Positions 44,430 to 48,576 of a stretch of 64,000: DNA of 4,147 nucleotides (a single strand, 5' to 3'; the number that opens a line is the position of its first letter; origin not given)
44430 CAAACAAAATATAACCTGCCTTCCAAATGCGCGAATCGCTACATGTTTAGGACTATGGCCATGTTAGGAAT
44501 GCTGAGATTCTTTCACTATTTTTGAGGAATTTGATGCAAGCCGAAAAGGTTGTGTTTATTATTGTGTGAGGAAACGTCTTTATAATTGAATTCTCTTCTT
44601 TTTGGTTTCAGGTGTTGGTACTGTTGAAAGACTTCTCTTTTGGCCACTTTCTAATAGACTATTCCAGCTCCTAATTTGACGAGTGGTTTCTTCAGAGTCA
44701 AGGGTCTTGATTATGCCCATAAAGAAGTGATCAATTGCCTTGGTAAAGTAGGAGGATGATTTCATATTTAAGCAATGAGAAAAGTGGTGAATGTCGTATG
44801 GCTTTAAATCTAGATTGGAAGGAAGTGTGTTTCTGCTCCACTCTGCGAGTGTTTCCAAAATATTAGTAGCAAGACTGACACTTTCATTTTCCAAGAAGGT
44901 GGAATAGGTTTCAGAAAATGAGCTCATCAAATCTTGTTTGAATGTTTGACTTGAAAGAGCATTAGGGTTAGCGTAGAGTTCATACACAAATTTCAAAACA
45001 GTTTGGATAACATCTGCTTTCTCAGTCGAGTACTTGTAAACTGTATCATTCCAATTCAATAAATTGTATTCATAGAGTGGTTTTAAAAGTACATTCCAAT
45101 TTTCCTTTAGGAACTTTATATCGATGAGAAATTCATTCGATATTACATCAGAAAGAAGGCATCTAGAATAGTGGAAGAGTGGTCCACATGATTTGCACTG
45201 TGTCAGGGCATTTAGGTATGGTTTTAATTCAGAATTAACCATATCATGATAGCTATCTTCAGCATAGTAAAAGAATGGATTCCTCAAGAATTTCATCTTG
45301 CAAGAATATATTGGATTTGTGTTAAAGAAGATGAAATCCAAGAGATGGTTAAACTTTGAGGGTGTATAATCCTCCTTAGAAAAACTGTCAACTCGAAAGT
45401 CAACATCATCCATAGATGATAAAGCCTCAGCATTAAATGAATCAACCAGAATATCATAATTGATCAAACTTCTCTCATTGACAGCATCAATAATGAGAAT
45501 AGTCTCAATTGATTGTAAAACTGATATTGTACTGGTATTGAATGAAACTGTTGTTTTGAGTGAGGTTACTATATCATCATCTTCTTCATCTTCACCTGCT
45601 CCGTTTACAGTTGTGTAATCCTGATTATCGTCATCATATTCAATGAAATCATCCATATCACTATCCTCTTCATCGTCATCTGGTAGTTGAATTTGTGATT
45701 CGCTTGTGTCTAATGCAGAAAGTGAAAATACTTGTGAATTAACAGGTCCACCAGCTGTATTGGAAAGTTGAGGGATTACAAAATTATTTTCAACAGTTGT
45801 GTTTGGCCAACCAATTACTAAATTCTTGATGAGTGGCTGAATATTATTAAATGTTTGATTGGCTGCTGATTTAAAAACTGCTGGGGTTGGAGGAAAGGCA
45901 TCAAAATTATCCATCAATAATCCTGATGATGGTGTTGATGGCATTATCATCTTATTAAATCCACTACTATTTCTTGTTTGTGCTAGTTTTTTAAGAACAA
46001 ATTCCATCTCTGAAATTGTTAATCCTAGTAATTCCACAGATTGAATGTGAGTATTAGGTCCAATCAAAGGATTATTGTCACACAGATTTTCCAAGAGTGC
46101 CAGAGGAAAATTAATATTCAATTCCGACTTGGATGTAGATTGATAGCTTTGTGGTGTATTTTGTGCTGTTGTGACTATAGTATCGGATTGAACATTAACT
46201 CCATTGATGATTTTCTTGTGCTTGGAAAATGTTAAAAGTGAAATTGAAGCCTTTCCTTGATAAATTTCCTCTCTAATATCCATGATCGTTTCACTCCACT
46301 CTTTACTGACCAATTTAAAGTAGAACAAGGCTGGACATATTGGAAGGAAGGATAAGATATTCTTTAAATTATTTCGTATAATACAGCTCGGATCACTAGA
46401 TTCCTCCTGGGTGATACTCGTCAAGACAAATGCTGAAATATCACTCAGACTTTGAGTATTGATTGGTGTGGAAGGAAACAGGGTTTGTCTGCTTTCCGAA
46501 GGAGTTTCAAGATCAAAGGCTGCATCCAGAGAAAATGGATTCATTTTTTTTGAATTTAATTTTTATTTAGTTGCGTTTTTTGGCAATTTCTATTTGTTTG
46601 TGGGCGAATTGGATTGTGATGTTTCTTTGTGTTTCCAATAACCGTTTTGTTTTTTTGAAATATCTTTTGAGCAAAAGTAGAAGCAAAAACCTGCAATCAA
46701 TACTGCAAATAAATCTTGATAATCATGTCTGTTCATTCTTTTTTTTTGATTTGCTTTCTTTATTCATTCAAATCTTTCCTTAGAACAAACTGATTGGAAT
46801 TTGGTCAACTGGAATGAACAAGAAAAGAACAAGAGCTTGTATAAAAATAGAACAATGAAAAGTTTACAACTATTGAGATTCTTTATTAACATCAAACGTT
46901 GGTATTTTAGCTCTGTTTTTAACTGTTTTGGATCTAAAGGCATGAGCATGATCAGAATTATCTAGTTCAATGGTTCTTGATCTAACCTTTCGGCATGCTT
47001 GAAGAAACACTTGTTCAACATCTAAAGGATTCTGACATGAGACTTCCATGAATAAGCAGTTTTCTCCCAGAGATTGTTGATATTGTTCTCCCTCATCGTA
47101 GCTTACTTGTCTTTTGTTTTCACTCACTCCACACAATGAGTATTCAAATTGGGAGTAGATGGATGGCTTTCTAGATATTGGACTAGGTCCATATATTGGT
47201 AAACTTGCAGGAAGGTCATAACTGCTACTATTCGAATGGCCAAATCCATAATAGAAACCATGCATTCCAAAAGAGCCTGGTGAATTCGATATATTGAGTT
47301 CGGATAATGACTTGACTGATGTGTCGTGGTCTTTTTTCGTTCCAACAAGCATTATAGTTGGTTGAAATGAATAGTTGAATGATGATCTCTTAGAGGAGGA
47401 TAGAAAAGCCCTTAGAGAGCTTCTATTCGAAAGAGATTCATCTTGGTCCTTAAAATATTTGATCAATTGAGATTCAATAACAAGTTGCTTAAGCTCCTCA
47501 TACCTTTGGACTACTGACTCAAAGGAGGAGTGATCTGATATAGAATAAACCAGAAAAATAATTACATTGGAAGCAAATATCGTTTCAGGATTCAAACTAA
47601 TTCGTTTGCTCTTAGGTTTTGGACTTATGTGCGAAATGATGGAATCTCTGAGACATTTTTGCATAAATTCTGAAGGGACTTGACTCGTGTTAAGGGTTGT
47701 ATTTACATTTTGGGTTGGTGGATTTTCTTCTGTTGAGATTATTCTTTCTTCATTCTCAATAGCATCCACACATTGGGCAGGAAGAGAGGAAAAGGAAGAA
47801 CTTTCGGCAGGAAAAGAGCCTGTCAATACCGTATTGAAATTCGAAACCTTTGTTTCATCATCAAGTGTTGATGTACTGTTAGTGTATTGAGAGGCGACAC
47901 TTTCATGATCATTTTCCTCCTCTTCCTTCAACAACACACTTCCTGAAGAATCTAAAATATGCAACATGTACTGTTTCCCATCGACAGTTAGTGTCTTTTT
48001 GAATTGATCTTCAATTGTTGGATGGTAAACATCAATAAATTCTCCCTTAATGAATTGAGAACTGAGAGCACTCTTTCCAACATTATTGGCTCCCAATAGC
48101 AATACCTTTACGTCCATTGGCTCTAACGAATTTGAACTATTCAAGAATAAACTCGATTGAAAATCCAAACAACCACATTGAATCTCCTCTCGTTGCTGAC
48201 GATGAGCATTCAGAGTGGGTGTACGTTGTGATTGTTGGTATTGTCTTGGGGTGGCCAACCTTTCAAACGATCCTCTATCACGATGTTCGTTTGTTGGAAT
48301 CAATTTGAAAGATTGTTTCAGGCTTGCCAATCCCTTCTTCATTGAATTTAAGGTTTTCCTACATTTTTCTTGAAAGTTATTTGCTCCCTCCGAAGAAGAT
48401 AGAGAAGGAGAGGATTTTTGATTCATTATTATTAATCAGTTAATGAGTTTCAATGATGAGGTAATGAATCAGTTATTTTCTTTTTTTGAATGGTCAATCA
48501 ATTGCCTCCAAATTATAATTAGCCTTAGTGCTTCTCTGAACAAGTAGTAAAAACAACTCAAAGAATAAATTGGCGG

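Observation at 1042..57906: Flagellar and microtubule toolkit: SPEF1-like CH-domain protein, vasohibin-like tubulin detyrosinase and kinesin-14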

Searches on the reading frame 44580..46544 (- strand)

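Call 20: search_protein_families(library=pfam, proteins=[window:44580-46544:-], max_evalue=0.001)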
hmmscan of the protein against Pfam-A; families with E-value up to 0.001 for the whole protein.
window:44580-46544:- (654 aa): 0 families

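Call 64: search_protein_families(library=pfam, proteins=[window:44580-46544:-], max_evalue=1)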
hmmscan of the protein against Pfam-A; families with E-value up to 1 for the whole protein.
window:44580-46544:- (654 aa): 1 family
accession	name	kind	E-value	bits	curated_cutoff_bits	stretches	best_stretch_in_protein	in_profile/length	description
PF00646.38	F-box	-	0.0062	16.9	20.5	1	60-89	9-37/43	F-box domain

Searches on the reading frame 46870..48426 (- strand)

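Call 20: search_protein_families(library=pfam, proteins=[window:46870-48426:-], max_evalue=0.001)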
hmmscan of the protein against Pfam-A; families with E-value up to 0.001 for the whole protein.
window:46870-48426:- (518 aa): 2 families
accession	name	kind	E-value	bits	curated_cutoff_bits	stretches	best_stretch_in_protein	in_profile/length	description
PF00071.28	Ras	-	6.2e-23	81.6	21.6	2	107-162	1-57/162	Ras family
PF08477.19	Roc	-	7.1e-07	29.9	27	1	107-163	1-66/119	Ras of Complex, Roc, domain of DAPkinase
